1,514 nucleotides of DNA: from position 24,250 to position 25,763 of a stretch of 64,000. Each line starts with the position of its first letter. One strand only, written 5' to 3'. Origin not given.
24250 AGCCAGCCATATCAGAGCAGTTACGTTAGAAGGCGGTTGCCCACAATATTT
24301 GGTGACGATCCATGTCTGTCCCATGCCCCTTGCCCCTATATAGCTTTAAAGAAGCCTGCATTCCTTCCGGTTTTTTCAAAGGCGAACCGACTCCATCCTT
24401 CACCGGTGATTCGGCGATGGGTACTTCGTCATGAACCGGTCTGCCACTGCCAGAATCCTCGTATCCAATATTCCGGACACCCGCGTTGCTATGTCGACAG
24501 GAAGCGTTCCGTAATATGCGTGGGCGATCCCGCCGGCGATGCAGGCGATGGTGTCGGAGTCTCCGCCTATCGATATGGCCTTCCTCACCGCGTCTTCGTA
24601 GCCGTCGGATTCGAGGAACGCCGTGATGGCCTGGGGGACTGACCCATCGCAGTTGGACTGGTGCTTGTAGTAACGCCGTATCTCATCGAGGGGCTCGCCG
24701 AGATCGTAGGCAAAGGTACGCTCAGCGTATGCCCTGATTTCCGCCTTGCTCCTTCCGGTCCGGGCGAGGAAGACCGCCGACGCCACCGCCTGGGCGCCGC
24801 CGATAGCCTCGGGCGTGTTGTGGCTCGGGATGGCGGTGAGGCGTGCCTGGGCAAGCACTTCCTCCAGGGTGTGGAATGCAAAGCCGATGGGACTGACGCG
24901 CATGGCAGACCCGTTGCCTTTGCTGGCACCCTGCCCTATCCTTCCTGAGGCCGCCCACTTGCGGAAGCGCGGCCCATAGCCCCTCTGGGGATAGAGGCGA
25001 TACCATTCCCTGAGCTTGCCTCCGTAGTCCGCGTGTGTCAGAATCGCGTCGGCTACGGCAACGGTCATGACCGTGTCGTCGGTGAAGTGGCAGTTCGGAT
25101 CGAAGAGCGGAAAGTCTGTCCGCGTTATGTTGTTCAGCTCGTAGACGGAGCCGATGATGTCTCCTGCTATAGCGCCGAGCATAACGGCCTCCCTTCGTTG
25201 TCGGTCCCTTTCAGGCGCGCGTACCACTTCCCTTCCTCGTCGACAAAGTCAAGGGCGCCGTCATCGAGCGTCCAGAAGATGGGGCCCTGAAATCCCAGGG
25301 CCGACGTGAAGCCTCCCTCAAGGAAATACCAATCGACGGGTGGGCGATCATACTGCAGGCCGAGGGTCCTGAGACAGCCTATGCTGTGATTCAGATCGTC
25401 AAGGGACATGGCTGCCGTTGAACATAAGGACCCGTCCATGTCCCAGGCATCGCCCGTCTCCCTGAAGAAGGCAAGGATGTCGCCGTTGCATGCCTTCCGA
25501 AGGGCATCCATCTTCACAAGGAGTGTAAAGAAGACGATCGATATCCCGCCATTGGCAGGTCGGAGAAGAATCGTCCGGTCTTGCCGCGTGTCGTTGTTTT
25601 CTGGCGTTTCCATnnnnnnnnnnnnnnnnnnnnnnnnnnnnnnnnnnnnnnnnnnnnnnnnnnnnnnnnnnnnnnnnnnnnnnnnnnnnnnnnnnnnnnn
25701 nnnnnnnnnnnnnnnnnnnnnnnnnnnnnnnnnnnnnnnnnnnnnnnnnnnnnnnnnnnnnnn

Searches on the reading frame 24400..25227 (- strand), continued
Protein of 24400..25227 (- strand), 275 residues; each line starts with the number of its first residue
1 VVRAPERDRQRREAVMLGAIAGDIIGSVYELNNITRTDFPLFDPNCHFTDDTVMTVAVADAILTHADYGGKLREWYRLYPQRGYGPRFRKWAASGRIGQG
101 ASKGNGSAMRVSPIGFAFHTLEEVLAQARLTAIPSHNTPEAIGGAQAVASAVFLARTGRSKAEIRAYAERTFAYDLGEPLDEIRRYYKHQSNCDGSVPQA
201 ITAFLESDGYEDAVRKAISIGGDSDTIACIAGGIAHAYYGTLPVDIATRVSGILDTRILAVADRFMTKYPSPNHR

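Call 49: find_related_loci(query=A1, collection=viral_contigs, flank=3000)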
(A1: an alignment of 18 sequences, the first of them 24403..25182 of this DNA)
Query A1 (260 aa) in viral_contigs; peptide patterns used: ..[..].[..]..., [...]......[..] (x = any residue, [..] = any of these).
127 stretches matched a pattern; 105 encode a relative of the query (tblastn E <= 1e-3); the best 80 are kept; 80 distinct loci.
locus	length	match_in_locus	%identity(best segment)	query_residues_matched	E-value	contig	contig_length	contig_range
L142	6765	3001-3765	55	1-253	7e-83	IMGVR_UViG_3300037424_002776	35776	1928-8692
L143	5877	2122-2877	50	1-250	4e-77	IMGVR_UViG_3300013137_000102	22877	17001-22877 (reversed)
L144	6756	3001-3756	50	1-250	1e-76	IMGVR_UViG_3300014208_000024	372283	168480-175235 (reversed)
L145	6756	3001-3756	50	1-250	1e-73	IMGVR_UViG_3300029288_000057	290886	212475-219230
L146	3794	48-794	49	1-250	5e-73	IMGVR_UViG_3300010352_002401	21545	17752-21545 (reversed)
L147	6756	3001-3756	47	1-250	6e-72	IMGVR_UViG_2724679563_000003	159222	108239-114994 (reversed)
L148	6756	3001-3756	47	1-250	6e-72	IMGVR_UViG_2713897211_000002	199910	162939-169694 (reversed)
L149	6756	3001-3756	47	1-250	6e-72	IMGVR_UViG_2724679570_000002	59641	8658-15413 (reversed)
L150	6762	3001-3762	48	1-254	8e-72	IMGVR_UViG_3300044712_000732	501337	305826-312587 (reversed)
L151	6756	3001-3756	47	1-250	8e-72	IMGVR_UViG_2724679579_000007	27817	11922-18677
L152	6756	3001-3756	47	1-250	8e-72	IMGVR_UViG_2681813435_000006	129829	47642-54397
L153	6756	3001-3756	47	1-250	2e-70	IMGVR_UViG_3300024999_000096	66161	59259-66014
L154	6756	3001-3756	46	1-250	2e-69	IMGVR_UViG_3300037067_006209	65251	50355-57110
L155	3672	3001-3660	52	14-225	5e-69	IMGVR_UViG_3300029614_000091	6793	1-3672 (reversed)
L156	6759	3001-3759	46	1-254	9e-69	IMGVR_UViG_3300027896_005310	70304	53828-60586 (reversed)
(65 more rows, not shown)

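Call 69: search_solved_structures(query=window:24403-25182:-, max_evalue=0.00001)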
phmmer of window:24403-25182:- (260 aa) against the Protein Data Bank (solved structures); distinct sequences matched with E-value up to 0.00001: 15.
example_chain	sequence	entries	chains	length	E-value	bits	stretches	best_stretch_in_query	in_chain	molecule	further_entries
2qty_A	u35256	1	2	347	4.7e-15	58.9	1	30-148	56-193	Poly(ADP-ribose) glycohydrolase ARH3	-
6g1p_A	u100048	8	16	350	7.1e-15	58.4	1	31-147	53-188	ADP-ribosylhydrolase like 2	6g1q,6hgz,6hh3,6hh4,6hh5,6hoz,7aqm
2foz_A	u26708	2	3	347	2.1e-14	56.8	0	31-148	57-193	ADP-ribosylhydrolase like 2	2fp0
2g4k_A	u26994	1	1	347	2.1e-14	56.8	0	31-148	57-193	ADP-ribosylhydrolase 3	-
5zqy_A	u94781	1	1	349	2.2e-14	56.8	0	31-148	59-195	Poly(ADP-ribose) glycohydrolase ARH3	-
9rfd_A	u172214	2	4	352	2.2e-14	56.8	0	31-148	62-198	ADP-ribosylhydrolase ARH3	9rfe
6d36_C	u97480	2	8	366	2.4e-14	56.6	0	31-148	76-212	Poly(ADP-ribose) glycohydrolase ARH3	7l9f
7akr_AAA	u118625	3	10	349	7.3e-14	55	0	31-148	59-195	ADP-ribose glycohydrolase ARH3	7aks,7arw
6d3a_C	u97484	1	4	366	7.6e-14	55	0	31-148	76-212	Poly(ADP-ribose) glycohydrolase ARH3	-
7l9h_C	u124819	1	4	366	2.3e-13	53.4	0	32-148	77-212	ADP-ribose glycohydrolase ARH3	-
1t5j_A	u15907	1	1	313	2.7e-13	53.2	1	87-229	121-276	Hypothetical protein MJ1187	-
7l9i_C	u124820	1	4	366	3.4e-13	52.9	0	31-148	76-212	ADP-ribose glycohydrolase ARH3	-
2cwc_A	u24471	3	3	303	1.5e-12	50.7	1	31-226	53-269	ADP-ribosylglycohydrolase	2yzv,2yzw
8za7_A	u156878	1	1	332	4.4e-08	36.1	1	181-235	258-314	Lmo0067 protein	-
6dre_A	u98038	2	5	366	7.1e-06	28.9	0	85-227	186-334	ADP-ribosyl-(Dinitrogen reductase) hydrolase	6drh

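Call 75: search_protein_families(library=padloc, proteins=[window:24403-25182:-, L014:1334-2089:+, L138:553-1248:+], max_evalue=0.001)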
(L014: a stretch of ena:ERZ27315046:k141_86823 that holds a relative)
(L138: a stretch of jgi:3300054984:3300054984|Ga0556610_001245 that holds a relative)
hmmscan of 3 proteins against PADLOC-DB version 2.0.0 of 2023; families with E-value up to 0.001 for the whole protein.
window:24403-25182:- (260 aa): 0 families

L014:1334-2089:+ (252 aa): 0 families

L138:553-1248:+ (232 aa): 0 families

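Call 103: search_solved_structures(query=A5, max_evalue=1)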
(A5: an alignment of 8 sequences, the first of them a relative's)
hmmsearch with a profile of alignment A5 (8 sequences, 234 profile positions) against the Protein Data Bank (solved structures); distinct sequences matched with E-value up to 1: 0.

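Call 117: search_protein_families(library=pfam, proteins=[L014:4030-4857:+, L138:3259-4452:+, L140:3896-5665:-], max_evalue=0.001)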
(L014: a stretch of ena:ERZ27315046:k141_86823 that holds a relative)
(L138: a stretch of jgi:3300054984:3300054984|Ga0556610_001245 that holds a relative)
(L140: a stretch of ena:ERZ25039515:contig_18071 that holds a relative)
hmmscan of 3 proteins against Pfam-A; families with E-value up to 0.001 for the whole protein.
L014:4030-4857:+ (275 aa): 0 families

L138:3259-4452:+ (397 aa): 0 families

L140:3896-5665:- (589 aa): 1 family
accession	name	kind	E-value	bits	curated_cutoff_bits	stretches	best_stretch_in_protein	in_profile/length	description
PF10592.14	AIPR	-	1.1e-21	78.3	25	1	234-397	1-159/308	AIPR protein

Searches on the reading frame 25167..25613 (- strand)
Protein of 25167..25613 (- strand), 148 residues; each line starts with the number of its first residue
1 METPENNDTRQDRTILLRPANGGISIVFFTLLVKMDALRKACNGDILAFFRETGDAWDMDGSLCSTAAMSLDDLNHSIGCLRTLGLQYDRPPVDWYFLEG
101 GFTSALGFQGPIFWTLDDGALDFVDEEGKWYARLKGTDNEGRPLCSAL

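Call 8: search_protein_families(library=pfam, proteins=[window:25167-25613:-], max_evalue=0.01)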
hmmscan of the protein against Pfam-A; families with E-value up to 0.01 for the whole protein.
window:25167-25613:- (148 aa): 0 families

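Call 9: search_protein_families(library=ncbifam, proteins=[window:25167-25613:-], max_evalue=0.01)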
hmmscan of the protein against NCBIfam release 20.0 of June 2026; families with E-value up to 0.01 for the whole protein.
window:25167-25613:- (148 aa): 0 families

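Call 10: find_encoding_contigs(protein=window:25167-25613:-, flank=6000, max_places=6)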
Protein window:25167-25613:- (148 aa): 8 contigs read that carry it; 6 places shown.
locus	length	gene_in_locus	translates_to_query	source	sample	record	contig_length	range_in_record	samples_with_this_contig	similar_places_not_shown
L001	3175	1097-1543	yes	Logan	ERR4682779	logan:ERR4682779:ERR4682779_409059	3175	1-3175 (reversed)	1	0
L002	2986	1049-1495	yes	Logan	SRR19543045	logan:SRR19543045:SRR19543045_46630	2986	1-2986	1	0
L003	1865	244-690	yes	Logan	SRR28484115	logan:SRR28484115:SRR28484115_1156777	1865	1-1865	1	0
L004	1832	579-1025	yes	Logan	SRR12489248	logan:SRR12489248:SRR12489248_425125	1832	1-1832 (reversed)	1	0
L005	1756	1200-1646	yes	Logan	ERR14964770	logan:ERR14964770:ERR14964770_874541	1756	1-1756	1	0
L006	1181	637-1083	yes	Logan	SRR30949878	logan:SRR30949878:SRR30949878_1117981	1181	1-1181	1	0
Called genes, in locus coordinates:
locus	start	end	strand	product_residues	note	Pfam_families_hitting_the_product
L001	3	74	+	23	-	?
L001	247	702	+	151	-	PF16747:Adhesin_E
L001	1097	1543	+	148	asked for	-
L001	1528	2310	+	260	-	PF03747:ADP_ribosyl_GH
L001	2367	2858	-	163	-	-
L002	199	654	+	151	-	PF16747:Adhesin_E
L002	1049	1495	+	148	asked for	-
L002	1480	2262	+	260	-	PF03747:ADP_ribosyl_GH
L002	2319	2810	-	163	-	-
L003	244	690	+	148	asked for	-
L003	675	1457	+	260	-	PF03747:ADP_ribosyl_GH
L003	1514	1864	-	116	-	?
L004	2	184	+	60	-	?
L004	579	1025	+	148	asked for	-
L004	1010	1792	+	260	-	PF03747:ADP_ribosyl_GH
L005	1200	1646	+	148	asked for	-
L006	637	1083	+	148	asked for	-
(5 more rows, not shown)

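Call 11: find_homologous_proteins(query=window:25170-25613:-)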
Query window:25170-25613:- (148 aa): 2 proteins with E <= 0.001 among 15 candidates.
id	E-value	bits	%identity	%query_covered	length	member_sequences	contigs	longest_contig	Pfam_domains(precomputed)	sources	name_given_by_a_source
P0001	6.0e-97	340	99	100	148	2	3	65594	-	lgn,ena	-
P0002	4.6e-43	165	57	97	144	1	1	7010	-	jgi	jgi:hypothetical protein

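Call 12: find_encoding_contigs(protein=P0002, flank=7000, max_places=6)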
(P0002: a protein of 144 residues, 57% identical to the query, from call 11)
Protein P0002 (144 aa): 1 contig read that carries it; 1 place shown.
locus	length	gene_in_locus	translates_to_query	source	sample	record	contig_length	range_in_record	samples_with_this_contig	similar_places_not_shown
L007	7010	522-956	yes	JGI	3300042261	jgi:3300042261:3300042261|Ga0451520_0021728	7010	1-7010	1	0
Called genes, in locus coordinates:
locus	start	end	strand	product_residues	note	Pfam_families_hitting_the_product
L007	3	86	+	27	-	?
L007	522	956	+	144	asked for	-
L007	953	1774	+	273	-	PF03747:ADP_ribosyl_GH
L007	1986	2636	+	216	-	PF02525:Flavodoxin_2, PF03358:FMN_red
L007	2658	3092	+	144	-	PF03061:4HBT (weak)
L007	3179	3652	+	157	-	PF25212:HVO_A0114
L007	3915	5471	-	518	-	PF00501:AMP-binding, PF13193:AMP-binding_C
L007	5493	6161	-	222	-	PF00702:Hydrolase, PF12710:HAD (weak), PF13419:HAD_2, PF13242:Hydrolase_like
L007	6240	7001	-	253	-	PF19304:PGDH_inter, PF01842:ACT (weak)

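Call 26: search_protein_families(library=pfam, proteins=[L007:522-956:+], max_evalue=1)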
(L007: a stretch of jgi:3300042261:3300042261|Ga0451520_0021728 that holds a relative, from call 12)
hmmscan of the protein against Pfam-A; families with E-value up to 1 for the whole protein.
L007:522-956:+ (144 aa): 0 families

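Call 72: search_protein_representatives(alignment_id=A4)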
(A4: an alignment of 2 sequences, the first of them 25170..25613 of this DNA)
Query: 2 sequences, 148 profile positions. Proteins with E-value up to 0.001 (for the whole library): 28; up to 1e-10: 20; up to 1e-30: 3. The best 28 are listed.
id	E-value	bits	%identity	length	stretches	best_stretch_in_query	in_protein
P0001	6.9e-88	308.5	-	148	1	1-148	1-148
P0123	1.9e-43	164.3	-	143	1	1-136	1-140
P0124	3.3e-39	150.5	-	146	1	1-137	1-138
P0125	1.5e-29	119.2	-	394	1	10-144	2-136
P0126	9.7e-28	113.3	-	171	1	5-135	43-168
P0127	3.8e-26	108.2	-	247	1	15-136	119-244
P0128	1.2e-25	106.6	-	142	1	10-135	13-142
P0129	8.6e-25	103.8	-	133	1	2-135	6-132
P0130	2.3e-24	102.4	-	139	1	7-136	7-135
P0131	4.6e-23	98.1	-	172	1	1-80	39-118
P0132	1.1e-22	96.9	-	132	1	1-102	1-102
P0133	1.3e-20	90.2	-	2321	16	79-118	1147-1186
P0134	2.0e-17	79.8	-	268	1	14-138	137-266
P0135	6.5e-16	74.9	-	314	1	20-136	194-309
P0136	9.3e-16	74.4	-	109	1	32-128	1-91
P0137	1.1e-15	74.2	-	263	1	7-134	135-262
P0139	2.8e-13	66.4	-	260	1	6-139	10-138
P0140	6.3e-13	65.2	-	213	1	9-137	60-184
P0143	8.1e-08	48.7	-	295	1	15-130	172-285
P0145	2.0e-06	44.2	-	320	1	20-131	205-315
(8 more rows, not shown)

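Call 73: search_protein_families(library=pfam, proteins=[P0125, P0127, P0134, P0135, P0137, P0139, P0140, P0143, P0145, P0126], max_evalue=0.001)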
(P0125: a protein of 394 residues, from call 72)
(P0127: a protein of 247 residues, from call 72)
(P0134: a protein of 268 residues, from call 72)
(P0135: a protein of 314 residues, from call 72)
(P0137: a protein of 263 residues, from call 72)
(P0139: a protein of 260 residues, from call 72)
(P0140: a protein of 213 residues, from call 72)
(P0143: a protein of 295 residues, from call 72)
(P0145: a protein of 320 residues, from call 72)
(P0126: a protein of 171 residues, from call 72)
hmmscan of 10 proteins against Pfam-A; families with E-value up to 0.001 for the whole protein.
P0125 (394 aa): 1 family
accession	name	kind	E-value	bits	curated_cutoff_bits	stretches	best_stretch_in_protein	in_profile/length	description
PF03747.19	ADP_ribosyl_GH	-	2.4e-35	123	26.2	1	136-360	2-279/287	ADP-ribosylglycohydrolase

P0127 (247 aa): 0 families

P0134 (268 aa): 0 families

P0135 (314 aa): 0 families

P0137 (263 aa): 0 families

P0139 (260 aa): 0 families

P0140 (213 aa): 0 families

P0143 (295 aa): 0 families

P0145 (320 aa): 0 families

P0126 (171 aa): 0 families

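Call 75: search_protein_families(library=padloc, proteins=[window:25170-25613:-], max_evalue=0.001)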
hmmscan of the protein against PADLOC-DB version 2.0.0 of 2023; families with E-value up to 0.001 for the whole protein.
window:25170-25613:- (148 aa): 0 families

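Call 76: predict_structure(alignment_id=A4)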
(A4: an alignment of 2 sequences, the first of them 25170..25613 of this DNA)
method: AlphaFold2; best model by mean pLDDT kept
length: 148 residues; sequences in the alignment: 2
mean_pLDDT: 55.0   pTM: 0.51
mean pLDDT of the five models: 55.0, 40.1, 40.0, 37.1, 35.9
residues with pLDDT >= 90: 0; 70-90: 42; 50-70: 32; < 50: 74
segments of 3 or more residues with pLDDT < 50: 1-26, 103-122, 124-148
pLDDT, mean of each block of 10 residues (from residue 1): 31 28 48 79 83 69 69 72 74 58 45 41 45 42 36
secondary structure, 60 per line:
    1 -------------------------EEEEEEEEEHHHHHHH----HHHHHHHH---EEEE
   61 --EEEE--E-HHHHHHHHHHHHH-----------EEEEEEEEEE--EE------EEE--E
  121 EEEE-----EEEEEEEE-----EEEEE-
elements in order: E26-34 H35-41 H46-53 E57-60 E63-66 H71-83 E95-104 E115-117 E120-124 E130-137 E143-147

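Call 85: predict_structure(alignment_id=A7)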
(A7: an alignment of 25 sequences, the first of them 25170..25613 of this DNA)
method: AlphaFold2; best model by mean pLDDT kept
length: 148 residues; sequences in the alignment: 25
mean_pLDDT: 88.1   pTM: 0.81
mean pLDDT of the five models: 88.1, 87.6, 87.5, 86.4, 85.9
residues with pLDDT >= 90: 108; 70-90: 12; 50-70: 28; < 50: 0
segments of 3 or more residues with pLDDT < 50: none
pLDDT, mean of each block of 10 residues (from residue 1): 58 83 95 98 96 96 97 98 98 97 74 97 93 80 55
secondary structure, 60 per line:
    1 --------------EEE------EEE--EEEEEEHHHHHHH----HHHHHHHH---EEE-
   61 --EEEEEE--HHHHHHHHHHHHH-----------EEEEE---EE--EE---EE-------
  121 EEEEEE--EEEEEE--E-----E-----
elements in order: E15-17 E24-26 E29-34 H35-41 H46-53 E57-59 E63-68 H71-83 E95-99 E121-126 E129-134

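Call 94: fold_search(model_id=the predicted structure, library=pdb)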
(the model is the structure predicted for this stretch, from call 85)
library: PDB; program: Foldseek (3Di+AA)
matches with E <= 10: 477; with E <= 0.001: 0
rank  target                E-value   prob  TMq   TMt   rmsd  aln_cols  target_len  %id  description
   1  1rki_B                4.8e-02  0.57  0.28  0.38   8.6       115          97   12  Structure of pag5_736 from P. aerophilum with three disulphide bonds (released 2005-01-18)
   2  7l32_B                8.4e-02  0.18  0.20  0.20  11.6       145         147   12  Molybdopterin biosynthesis MoaE protein from Burkholderia ambifaria MC40-6 (released 2020-12-30)
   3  9qcc_Q                8.9e-02  0.04  0.14  0.06  21.9       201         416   12  Activated XauSPARDA filament assembly with bound dsDNA substrate (released 2025-12-17)
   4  5vvj_F                9.5e-02  0.41  0.28  0.38   7.6       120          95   12  Cas1-Cas2 bound to half-site intermediate (released 2017-08-02)
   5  5ds4_E                1.1e-01  0.30  0.27  0.36   7.6       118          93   12  Crystal structure the Escherichia coli Cas1-Cas2 complex bound to protospacer DNA (released 2015-10-28)
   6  5ds4_F                1.2e-01  0.35  0.28  0.39   7.2       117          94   10  Crystal structure the Escherichia coli Cas1-Cas2 complex bound to protospacer DNA (released 2015-10-28)
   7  6qh2_MODEL_1_A        1.3e-01  0.44  0.28  0.29  12.4        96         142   14  Solution NMR ensemble for a chimeric KH-S1 domain construct of exosomal polynucleotide phosphrylase at 298K co (released 2019-04-10)
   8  5dqu_F                1.3e-01  0.33  0.28  0.38   7.0       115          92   12  Crystal Structure of Cas-DNA-10 complex (released 2015-11-11)
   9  5dqt_M                1.4e-01  0.41  0.30  0.42   7.1       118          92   11  Crystal Structure of Cas-DNA-22 complex (released 2015-11-11)
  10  7l32_A                1.8e-01  0.13  0.20  0.20  12.3       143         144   13  Molybdopterin biosynthesis MoaE protein from Burkholderia ambifaria MC40-6 (released 2020-12-30)
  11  3sfu_C                2.0e-01  0.16  0.23  0.10   8.9       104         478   16  crystal structure of murine norovirus RNA dependent RNA polymerase in complex with ribavirin (released 2012-05-09)
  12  9qcc_A                2.1e-01  0.03  0.14  0.06  23.1       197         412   12  Activated XauSPARDA filament assembly with bound dsDNA substrate (released 2025-12-17)
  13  4p6i_A                2.3e-01  0.21  0.26  0.33   8.1       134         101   10  Crystal structure of the Cas1-Cas2 complex from Escherichia coli (released 2014-05-07)
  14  5ux0_A                2.6e-01  0.07  0.16  0.06  16.3       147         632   10  X-ray crystal structure of Marinitoga piezophila Argonaute in complex with 5' OH guide RNA and target DNA (released 2017-05-03)
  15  4p6i_B                2.9e-01  0.21  0.26  0.35   7.7       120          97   10  Crystal structure of the Cas1-Cas2 complex from Escherichia coli (released 2014-05-07)
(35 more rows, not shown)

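Call 97: search_solved_structures(query=A7, max_evalue=10)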
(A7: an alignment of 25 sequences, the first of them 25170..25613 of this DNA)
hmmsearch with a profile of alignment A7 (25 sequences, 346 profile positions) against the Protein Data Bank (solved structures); distinct sequences matched with E-value up to 10: 1.
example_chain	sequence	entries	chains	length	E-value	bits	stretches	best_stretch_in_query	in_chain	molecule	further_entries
3jaj_SP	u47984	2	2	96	0.87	12.1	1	82-146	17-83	Ribosomal protein uS19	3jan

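Call 98: fold_search(model_id=the predicted structure, library=viral)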
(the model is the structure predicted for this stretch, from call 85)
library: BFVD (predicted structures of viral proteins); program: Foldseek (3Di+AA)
matches with E <= 10: 484; with E <= 0.001: 0
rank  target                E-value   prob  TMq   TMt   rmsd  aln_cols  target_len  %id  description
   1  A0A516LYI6            1.6e-01  0.08  0.17  0.19  17.3       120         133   10  (no name in the UniProt tables at hand)
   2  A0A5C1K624            2.4e-01  0.54  0.25  0.50   4.2        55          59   11  (no name in the UniProt tables at hand)
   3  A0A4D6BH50            2.9e-01  0.16  0.25  0.30  13.4       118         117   10  (no name in the UniProt tables at hand)
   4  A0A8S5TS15            3.1e-01  0.25  0.28  0.29   5.9        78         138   17  Uncharacterized protein [Siphoviridae sp. ctEw721]
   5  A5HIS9                3.3e-01  0.09  0.21  0.10  10.3       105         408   15  RNA-dependent RNA polymerase (Fragment) [Murine norovirus]
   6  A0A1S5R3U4            3.5e-01  0.38  0.29  0.26   6.6        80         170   11  Uncharacterized protein [Pseudomonas phage pf16]
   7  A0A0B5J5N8            3.5e-01  0.09  0.24  0.09  15.9       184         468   11  Guanylate cyclase domain-containing protein [Pandoravirus inopinatum]
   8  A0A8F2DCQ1            3.7e-01  0.57  0.27  0.44   3.4        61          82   10  (no name in the UniProt tables at hand)
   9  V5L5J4                3.7e-01  0.44  0.41  0.34  12.6       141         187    8  (no name in the UniProt tables at hand)
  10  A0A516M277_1          4.2e-01  0.25  0.31  0.05  11.9       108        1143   12  (no name in the UniProt tables at hand)
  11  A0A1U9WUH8            4.2e-01  0.25  0.34  0.06   6.1       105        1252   13  RdRp (Fragment) [Statovirus B1]
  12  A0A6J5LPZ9            4.5e-01  0.66  0.34  0.59   3.4        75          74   12  Uncharacterized protein [uncultured Caudovirales phage]
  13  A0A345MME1            5.1e-01  0.28  0.31  0.38   8.5       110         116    9  (no name in the UniProt tables at hand)
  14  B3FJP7                5.4e-01  0.63  0.31  0.58   3.2        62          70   11  Uncharacterized protein [Pseudomonas phage 201phi2-1]
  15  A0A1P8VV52            5.4e-01  0.11  0.14  0.05  11.4        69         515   19  (no name in the UniProt tables at hand)
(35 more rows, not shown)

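Call 109: find_encoding_contigs(protein=P0125, flank=2500, max_places=3)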
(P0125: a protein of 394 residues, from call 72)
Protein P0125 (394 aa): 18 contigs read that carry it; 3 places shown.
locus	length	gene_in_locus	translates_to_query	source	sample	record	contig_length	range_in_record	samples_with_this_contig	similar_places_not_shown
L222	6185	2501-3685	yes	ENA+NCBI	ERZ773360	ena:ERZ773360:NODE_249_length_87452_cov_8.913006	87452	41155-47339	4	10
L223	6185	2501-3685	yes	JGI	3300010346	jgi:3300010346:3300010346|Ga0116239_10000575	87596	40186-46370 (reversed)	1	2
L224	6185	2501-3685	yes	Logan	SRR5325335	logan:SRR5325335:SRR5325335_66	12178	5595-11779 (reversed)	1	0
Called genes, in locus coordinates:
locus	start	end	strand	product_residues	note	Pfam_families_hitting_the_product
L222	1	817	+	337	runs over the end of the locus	PF24624:Int_N, PF00589:Phage_integrase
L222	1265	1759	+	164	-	PF00665:rve, PF13683:rve_3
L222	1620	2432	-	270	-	-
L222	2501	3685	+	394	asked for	PF03747:ADP_ribosyl_GH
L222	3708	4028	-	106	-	PF05437:AzlD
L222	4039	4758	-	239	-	PF03591:AzlC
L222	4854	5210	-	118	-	-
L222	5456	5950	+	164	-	PF04290:DctQ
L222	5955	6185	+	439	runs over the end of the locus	PF06808:DctM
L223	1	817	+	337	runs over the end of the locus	PF24624:Int_N, PF00589:Phage_integrase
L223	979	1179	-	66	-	-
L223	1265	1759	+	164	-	PF00665:rve, PF13683:rve_3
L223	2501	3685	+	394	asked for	PF03747:ADP_ribosyl_GH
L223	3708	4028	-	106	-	PF05437:AzlD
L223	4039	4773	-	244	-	PF03591:AzlC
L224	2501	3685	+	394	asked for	PF03747:ADP_ribosyl_GH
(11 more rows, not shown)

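Call 110: find_encoding_contigs(protein=P0124, flank=2500, max_places=3)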
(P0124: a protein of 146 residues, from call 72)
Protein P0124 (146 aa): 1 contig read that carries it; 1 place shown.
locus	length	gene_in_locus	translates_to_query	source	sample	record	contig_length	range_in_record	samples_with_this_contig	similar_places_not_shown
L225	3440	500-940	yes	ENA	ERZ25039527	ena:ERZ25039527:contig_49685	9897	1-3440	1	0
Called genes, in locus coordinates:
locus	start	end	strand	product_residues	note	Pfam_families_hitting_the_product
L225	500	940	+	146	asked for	-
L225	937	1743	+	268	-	PF03747:ADP_ribosyl_GH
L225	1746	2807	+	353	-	-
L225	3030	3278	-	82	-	-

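Call 117: search_protein_families(library=pfam, proteins=[L225:1746-2807:+, L222:1620-2432:-], max_evalue=0.001)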
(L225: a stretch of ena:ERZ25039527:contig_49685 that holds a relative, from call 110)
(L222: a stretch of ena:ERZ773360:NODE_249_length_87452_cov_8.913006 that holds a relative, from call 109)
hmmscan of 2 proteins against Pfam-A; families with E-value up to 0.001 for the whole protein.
L225:1746-2807:+ (353 aa): 0 families

L222:1620-2432:- (270 aa): 0 families
